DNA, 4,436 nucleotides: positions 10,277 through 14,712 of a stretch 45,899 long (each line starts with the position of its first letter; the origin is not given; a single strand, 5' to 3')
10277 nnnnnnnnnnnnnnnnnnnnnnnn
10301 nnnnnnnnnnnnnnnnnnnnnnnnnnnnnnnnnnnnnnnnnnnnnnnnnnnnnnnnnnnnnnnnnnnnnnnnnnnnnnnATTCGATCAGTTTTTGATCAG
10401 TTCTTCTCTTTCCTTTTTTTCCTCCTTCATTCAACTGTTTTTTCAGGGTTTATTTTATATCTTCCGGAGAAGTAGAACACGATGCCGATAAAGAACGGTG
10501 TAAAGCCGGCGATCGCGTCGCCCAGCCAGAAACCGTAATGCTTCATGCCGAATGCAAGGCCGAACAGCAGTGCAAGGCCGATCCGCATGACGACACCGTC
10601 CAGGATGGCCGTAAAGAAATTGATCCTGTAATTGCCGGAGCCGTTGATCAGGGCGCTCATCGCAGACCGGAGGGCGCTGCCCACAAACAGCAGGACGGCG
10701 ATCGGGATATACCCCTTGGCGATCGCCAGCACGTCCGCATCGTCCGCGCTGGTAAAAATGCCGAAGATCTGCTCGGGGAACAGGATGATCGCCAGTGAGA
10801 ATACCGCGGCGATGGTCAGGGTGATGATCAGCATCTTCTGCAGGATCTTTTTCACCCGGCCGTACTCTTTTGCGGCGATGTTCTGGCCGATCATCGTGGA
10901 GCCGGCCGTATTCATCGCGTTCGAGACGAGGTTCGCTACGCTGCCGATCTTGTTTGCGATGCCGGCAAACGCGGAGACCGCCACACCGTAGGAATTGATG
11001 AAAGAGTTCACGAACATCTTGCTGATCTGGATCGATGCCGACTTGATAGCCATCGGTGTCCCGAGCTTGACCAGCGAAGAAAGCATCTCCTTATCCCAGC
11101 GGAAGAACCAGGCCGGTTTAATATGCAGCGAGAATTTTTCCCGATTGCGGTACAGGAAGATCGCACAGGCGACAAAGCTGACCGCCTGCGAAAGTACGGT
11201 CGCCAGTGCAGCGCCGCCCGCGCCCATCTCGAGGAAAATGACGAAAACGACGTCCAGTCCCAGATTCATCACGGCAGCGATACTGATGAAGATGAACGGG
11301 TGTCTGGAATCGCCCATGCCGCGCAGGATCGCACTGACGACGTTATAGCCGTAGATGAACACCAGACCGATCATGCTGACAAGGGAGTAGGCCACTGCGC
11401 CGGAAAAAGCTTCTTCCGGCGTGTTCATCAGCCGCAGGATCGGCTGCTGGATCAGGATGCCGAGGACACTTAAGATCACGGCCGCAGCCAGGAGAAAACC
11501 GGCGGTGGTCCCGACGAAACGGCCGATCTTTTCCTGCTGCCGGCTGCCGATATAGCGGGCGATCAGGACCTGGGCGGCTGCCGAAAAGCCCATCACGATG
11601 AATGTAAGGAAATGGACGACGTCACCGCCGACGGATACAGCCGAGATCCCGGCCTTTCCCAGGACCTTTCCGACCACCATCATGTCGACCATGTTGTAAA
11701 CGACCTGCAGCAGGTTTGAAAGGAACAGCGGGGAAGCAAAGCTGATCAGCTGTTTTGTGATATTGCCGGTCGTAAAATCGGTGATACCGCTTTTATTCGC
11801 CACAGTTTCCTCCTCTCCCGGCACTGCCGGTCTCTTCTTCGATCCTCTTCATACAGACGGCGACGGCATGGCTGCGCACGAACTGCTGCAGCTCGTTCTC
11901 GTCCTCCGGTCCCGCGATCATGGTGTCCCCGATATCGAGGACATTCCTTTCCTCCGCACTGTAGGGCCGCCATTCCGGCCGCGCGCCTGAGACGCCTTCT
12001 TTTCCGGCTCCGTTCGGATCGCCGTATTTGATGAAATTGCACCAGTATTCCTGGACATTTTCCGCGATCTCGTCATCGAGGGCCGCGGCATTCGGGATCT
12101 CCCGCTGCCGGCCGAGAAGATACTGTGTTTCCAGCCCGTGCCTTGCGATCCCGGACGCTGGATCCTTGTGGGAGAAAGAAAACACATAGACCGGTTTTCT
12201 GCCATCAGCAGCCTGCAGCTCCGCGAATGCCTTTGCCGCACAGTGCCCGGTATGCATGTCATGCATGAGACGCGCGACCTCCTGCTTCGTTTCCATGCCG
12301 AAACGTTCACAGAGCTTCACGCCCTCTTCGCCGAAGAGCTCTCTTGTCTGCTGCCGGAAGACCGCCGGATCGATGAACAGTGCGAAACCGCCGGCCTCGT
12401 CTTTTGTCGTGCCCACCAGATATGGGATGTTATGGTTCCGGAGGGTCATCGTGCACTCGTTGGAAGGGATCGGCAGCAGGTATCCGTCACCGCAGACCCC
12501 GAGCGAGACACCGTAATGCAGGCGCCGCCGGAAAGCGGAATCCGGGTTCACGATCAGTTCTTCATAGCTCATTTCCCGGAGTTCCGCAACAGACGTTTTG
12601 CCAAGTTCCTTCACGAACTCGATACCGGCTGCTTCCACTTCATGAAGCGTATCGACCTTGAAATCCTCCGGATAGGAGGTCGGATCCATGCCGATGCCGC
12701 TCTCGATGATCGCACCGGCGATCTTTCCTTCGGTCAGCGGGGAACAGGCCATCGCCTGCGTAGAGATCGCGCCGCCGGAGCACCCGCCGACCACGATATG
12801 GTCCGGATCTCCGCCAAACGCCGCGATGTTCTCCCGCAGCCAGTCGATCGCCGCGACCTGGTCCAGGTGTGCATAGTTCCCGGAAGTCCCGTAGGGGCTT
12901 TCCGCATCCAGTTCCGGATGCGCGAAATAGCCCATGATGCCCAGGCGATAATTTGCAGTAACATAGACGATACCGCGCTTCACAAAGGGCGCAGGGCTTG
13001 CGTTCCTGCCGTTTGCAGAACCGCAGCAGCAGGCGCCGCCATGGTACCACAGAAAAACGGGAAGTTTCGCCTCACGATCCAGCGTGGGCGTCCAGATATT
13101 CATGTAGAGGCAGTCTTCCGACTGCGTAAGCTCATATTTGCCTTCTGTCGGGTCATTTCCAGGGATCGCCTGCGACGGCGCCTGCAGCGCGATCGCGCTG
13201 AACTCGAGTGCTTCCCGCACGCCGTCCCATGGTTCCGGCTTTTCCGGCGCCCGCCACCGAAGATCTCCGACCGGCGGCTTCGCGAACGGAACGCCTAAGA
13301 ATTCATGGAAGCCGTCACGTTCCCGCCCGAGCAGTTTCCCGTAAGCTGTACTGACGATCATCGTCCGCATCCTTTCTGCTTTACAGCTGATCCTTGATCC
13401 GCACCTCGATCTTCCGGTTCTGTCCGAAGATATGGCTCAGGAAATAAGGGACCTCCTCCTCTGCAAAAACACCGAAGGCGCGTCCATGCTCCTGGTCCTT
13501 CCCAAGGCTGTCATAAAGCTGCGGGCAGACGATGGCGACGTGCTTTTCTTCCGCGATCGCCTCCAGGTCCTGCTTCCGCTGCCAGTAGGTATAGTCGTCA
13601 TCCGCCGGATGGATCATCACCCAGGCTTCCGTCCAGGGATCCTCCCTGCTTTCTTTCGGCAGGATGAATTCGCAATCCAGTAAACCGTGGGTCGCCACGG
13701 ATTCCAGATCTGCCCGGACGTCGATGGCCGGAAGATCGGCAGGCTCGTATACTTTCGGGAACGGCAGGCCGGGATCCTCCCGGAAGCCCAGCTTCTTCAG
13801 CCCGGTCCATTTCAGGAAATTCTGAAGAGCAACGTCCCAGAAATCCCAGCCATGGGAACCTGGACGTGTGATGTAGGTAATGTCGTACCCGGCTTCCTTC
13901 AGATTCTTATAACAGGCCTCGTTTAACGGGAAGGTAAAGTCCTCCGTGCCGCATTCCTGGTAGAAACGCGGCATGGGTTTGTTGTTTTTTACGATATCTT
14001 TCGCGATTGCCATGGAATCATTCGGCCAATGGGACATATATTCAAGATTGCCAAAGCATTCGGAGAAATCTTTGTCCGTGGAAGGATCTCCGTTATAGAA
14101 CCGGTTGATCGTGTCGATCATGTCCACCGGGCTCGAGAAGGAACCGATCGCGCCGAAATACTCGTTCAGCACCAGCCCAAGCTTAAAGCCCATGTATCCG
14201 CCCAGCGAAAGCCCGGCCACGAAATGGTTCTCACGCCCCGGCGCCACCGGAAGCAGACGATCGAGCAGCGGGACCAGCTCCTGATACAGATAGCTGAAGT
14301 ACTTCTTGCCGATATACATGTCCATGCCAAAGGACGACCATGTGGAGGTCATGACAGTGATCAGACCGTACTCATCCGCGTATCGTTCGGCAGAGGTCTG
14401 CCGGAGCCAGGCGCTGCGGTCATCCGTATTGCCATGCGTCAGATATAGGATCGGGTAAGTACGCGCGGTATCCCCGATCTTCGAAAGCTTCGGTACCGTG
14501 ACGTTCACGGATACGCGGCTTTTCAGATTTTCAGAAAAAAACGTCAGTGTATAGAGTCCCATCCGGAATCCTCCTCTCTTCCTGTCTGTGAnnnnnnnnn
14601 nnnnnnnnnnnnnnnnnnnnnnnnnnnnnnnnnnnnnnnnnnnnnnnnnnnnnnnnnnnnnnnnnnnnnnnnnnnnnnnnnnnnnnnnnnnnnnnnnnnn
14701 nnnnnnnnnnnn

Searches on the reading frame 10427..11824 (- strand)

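Call 4: search_protein_families(library=pfam, proteins=[window:10427-11824:-], max_evalue=0.01)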
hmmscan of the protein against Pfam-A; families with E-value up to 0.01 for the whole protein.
window:10427-11824:- (465 aa): 2 families
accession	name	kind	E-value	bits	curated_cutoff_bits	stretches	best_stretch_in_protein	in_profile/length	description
PF01554.23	MatE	-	2.1e-50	171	24.9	2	32-192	1-160/161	MatE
PF03023.19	MurJ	-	1.7e-08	34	27.4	2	23-245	196-417/451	Lipid II flippase MurJ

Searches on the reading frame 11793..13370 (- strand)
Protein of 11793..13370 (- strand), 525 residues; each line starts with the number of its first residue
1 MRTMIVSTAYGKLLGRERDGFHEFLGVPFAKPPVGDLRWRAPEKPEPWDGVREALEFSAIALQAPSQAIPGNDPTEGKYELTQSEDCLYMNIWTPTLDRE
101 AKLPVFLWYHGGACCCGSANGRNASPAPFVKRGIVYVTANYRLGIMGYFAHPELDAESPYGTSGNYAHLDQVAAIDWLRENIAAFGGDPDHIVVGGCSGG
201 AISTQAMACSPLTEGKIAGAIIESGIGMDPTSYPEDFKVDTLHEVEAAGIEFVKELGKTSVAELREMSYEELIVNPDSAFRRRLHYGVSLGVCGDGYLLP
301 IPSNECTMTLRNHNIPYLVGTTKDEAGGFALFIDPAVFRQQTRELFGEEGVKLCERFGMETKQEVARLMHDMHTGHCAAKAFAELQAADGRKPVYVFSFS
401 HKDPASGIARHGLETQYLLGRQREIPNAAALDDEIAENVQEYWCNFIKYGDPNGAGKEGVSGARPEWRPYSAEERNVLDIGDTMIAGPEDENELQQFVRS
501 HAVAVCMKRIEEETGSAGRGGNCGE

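Call 4: search_protein_families(library=pfam, proteins=[window:11793-13370:-], max_evalue=0.01)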
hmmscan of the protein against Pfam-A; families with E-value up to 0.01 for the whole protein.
window:11793-13370:- (525 aa): 4 families
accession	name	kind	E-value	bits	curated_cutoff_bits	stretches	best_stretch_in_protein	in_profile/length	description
PF00135.34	COesterase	-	2.2e-94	317.7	27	1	4-485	3-501/515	Carboxylesterase family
PF20434.5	BD-FAE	-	1.6e-06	28.2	26.8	1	90-203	1-102/215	BD-FAE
PF07859.19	Abhydrolase_3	-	5.7e-06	26.7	25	1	107-218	2-101/210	alpha/beta hydrolase fold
PF12697.13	Abhydrolase_6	-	0.0021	19.2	26.3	1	166-285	45-145/217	Alpha/beta hydrolase family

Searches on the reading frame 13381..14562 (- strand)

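Call 4: search_protein_families(library=pfam, proteins=[window:13381-14562:-], max_evalue=0.01)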
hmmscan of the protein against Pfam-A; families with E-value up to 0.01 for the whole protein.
window:13381-14562:- (393 aa): 1 family
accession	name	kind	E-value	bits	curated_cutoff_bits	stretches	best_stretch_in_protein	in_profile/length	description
PF00756.26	Esterase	-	9.3e-13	49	22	1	10-247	1-245/251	Putative esterase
